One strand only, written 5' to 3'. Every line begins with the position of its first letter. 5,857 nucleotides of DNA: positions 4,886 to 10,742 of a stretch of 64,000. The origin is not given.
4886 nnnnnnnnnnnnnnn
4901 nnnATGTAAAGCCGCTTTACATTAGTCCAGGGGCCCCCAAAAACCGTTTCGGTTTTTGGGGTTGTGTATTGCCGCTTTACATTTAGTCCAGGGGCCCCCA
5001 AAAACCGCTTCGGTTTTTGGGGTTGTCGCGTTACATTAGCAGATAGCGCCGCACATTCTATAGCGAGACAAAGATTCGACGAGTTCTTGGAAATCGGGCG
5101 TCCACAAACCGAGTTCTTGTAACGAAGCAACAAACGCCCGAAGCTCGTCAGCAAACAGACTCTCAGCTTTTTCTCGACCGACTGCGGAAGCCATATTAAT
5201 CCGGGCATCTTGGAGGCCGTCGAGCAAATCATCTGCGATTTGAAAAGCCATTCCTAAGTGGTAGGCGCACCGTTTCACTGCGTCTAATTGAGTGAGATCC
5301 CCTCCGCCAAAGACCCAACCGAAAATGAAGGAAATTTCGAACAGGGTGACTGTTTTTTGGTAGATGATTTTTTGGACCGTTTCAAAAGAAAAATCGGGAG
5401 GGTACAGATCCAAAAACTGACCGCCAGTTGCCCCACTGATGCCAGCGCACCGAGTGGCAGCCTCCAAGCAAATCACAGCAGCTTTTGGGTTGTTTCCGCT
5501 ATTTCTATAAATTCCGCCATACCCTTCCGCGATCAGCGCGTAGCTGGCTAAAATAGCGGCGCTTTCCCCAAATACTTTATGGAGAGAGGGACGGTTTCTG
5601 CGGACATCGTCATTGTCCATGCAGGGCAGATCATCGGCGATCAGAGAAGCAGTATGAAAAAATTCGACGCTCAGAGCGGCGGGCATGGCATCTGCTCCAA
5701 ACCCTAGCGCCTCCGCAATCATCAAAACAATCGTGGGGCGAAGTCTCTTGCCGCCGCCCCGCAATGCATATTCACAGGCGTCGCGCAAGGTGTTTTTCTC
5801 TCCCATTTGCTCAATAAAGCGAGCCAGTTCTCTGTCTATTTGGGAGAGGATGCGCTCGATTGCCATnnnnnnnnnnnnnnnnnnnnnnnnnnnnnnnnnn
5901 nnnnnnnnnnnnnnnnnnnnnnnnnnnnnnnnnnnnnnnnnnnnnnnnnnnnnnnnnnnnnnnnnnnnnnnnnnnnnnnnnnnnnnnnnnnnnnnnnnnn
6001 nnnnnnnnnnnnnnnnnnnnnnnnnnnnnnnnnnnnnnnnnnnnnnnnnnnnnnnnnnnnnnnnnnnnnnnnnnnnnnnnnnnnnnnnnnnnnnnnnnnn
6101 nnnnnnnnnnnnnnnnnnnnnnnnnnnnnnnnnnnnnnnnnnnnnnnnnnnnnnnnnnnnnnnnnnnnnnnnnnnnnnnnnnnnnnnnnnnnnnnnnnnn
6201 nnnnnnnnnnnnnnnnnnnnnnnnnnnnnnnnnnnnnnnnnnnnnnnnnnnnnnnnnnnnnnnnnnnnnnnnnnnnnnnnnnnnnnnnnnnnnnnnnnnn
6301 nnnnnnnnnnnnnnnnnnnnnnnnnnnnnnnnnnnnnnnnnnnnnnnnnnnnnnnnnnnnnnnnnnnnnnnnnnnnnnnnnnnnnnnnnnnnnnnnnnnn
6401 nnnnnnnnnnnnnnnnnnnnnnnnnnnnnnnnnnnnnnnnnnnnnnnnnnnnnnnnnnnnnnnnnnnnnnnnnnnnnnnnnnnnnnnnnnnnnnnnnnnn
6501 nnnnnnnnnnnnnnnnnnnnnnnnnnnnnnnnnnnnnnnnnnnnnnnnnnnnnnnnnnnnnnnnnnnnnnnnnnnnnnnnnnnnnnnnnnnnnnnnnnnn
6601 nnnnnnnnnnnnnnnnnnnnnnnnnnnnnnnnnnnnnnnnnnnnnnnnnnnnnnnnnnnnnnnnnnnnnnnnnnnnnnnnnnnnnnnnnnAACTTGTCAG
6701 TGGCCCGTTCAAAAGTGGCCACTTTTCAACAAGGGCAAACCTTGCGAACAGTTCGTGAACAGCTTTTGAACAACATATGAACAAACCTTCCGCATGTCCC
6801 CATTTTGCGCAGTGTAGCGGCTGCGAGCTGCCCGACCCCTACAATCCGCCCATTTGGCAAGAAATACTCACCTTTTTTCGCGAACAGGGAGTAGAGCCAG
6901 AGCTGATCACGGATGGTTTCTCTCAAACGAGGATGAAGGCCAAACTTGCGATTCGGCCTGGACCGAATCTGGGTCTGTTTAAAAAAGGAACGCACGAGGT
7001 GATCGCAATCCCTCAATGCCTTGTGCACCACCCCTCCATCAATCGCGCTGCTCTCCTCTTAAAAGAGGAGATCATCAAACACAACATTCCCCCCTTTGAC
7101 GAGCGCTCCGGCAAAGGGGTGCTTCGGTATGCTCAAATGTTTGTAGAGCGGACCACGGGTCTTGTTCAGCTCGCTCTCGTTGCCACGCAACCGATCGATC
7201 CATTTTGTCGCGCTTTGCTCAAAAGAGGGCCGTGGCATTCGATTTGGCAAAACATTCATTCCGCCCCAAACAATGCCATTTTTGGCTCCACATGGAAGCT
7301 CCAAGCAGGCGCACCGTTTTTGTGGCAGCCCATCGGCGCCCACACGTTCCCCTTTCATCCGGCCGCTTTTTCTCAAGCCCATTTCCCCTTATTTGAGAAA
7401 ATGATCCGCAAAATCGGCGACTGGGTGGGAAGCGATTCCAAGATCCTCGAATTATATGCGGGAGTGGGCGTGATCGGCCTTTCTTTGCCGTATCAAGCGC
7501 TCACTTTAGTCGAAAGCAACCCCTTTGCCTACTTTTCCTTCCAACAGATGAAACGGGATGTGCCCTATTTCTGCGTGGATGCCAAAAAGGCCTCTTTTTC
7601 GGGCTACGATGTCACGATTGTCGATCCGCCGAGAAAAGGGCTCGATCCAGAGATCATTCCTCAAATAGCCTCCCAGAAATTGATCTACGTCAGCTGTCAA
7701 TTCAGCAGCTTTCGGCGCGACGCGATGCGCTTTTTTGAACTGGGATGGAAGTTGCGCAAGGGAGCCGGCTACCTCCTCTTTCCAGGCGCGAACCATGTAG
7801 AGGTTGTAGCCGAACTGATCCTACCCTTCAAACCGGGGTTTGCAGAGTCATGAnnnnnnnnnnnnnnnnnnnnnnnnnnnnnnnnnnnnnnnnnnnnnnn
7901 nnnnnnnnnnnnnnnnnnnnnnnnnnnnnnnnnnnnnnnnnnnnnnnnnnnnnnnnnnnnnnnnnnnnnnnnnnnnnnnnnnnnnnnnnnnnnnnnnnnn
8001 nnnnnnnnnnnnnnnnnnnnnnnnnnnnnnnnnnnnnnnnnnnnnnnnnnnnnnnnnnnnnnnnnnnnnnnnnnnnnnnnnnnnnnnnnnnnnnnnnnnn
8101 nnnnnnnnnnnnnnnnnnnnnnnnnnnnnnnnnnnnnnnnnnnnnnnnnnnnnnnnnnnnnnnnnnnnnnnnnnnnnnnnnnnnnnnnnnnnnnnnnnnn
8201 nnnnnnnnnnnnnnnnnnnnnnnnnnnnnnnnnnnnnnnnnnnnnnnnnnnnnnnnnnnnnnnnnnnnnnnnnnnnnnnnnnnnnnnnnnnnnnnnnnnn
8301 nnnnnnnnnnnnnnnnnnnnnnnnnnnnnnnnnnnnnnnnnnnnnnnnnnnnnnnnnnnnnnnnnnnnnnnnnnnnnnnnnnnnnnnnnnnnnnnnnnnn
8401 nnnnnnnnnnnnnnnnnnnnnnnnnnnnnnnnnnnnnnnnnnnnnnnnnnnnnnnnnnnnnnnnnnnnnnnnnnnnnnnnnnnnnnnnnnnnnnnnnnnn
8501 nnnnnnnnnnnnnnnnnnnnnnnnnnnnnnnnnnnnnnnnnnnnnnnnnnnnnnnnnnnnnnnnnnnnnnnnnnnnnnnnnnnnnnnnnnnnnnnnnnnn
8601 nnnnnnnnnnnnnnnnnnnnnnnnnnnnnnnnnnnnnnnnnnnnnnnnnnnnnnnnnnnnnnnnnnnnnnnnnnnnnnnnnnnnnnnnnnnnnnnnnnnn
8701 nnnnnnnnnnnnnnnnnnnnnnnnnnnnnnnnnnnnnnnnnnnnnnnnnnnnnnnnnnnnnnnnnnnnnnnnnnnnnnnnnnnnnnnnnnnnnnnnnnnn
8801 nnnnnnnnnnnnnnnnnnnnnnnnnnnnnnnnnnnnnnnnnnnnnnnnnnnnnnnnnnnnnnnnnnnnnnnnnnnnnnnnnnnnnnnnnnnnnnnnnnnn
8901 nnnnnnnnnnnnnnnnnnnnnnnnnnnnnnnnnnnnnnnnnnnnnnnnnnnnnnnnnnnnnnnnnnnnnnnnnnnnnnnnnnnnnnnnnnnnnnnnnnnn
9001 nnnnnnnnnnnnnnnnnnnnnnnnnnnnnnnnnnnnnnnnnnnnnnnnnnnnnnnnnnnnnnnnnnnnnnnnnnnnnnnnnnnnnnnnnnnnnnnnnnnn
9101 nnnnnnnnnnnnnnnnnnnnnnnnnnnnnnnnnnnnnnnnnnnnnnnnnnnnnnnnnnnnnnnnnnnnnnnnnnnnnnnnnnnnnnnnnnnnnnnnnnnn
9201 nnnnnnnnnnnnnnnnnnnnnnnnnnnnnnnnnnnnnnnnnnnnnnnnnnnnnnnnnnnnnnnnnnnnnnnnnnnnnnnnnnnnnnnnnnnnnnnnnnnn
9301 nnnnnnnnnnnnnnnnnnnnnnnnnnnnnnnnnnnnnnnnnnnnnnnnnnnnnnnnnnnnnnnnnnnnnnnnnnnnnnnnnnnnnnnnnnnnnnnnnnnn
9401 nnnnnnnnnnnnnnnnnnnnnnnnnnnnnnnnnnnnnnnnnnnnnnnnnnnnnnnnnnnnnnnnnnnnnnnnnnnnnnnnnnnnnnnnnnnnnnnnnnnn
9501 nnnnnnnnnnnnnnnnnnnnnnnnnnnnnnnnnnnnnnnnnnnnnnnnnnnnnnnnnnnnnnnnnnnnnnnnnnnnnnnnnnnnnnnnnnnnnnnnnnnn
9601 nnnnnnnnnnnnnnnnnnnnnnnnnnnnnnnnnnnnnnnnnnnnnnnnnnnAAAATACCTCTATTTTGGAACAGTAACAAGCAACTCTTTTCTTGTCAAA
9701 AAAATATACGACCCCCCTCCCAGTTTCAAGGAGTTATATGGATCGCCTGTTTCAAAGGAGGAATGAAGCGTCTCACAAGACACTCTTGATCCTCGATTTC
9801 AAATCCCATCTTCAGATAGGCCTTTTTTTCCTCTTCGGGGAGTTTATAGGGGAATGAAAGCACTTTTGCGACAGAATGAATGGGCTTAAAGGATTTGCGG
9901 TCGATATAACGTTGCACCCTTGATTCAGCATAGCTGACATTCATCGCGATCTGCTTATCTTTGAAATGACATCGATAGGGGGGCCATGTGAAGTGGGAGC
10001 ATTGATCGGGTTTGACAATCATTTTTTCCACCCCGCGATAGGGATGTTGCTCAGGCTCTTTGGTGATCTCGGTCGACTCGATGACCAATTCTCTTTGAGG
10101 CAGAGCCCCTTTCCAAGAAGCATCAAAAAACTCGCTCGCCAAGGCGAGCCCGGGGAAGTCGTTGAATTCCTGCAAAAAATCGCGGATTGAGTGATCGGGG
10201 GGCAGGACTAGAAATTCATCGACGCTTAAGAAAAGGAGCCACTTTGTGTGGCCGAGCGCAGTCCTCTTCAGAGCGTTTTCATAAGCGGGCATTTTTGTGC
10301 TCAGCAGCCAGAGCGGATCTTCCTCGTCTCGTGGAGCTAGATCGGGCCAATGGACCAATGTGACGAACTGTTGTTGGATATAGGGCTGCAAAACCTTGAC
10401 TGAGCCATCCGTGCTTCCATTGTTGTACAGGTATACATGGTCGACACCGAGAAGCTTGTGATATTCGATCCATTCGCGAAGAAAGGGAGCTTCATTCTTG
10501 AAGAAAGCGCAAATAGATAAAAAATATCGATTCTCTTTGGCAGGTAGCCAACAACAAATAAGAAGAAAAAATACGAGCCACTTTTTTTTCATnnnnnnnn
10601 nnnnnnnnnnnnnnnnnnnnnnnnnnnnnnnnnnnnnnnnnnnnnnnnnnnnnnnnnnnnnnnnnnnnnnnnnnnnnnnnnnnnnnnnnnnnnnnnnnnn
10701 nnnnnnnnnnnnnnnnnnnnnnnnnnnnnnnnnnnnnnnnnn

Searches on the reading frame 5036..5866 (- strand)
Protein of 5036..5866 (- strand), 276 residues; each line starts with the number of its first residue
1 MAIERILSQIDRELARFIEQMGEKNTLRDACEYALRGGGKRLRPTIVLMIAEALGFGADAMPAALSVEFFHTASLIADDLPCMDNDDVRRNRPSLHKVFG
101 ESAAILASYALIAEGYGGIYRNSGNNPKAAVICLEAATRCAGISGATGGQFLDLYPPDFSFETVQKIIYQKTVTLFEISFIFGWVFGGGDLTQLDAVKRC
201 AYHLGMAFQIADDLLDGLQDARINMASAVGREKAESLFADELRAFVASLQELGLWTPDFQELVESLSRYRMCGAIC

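Call 68: search_protein_families(library=pfam, proteins=[window:5036-5866:-], max_evalue=0.00001)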
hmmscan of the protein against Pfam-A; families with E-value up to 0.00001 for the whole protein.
window:5036-5866:- (276 aa): 1 family
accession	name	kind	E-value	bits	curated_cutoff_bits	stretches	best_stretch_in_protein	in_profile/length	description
PF00348.22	polyprenyl_synt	-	2.9e-39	135.2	27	1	25-221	2-195/251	Polyprenyl synthetase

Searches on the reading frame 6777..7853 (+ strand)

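Call 68: search_protein_families(library=pfam, proteins=[window:6777-7853:+], max_evalue=0.00001)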
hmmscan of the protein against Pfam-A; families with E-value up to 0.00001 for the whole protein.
window:6777-7853:+ (358 aa): 1 family
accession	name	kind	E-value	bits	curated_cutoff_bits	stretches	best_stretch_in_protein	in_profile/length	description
PF05958.17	tRNA_U5-meth_tr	-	6.3e-06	25.9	23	0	278-343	285-350/357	tRNA (Uracil-5-)-methyltransferase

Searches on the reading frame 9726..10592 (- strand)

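Call 68: search_protein_families(library=pfam, proteins=[window:9726-10592:-], max_evalue=0.00001)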
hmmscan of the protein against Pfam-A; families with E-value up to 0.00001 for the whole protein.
window:9726-10592:- (288 aa): 2 families
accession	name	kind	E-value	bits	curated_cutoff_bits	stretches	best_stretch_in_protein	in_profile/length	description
PF01697.33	Glyco_transf_92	-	1.8e-24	87.1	23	1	30-233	10-217/249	Glycosyltransferase family 92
PF13704.12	Glyco_tranf_2_4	-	4.6e-18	66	27.5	1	32-140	1-98/98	Glycosyl transferase family 2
